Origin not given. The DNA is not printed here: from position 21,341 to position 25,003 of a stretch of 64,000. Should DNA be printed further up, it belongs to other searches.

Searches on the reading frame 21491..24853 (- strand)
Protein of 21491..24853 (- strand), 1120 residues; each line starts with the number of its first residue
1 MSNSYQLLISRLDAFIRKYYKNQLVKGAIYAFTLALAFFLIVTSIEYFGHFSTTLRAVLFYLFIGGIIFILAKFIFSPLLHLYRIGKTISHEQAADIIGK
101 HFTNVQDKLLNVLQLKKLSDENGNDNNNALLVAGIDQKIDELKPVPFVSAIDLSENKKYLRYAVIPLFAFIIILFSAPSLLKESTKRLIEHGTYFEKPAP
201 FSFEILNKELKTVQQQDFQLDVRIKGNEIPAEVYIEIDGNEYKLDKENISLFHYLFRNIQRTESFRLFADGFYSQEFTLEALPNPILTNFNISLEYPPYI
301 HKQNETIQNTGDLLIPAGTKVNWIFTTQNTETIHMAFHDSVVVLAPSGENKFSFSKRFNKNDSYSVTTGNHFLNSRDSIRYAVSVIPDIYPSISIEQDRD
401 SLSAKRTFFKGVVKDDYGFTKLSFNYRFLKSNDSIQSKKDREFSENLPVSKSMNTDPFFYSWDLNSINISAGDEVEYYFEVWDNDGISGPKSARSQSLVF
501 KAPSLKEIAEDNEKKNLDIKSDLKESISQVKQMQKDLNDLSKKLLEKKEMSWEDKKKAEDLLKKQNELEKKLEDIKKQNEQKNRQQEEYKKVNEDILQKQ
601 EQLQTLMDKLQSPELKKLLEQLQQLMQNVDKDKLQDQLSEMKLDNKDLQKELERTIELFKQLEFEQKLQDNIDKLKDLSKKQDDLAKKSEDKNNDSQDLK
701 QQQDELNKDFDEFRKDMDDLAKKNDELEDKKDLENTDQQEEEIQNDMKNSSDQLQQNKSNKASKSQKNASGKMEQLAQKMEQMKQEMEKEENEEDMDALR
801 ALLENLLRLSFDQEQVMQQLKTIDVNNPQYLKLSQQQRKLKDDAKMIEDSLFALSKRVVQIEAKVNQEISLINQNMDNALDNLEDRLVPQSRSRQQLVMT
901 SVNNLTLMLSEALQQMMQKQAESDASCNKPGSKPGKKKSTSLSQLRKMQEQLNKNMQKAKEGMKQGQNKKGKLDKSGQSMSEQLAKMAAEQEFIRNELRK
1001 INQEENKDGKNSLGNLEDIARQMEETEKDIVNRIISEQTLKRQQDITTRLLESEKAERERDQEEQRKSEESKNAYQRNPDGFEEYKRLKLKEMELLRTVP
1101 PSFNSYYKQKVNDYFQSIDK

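Call 41: search_protein_families(library=pfam, proteins=[window:21491-24853:-], max_evalue=0.00001)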
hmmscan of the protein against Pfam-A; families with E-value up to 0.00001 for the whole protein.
window:21491-24853:- (1120 aa): 1 family
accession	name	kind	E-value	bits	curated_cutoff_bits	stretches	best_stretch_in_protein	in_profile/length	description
PF13779.11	DUF4175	-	3.1e-07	29.2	27.3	1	305-498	206-388/825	Domain of unknown function (DUF4175)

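Call 70: search_protein_families(library=ncbifam, proteins=[window:21491-24853:-], max_evalue=0.001)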
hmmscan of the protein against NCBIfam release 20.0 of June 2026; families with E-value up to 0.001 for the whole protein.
window:21491-24853:- (1120 aa): 0 families
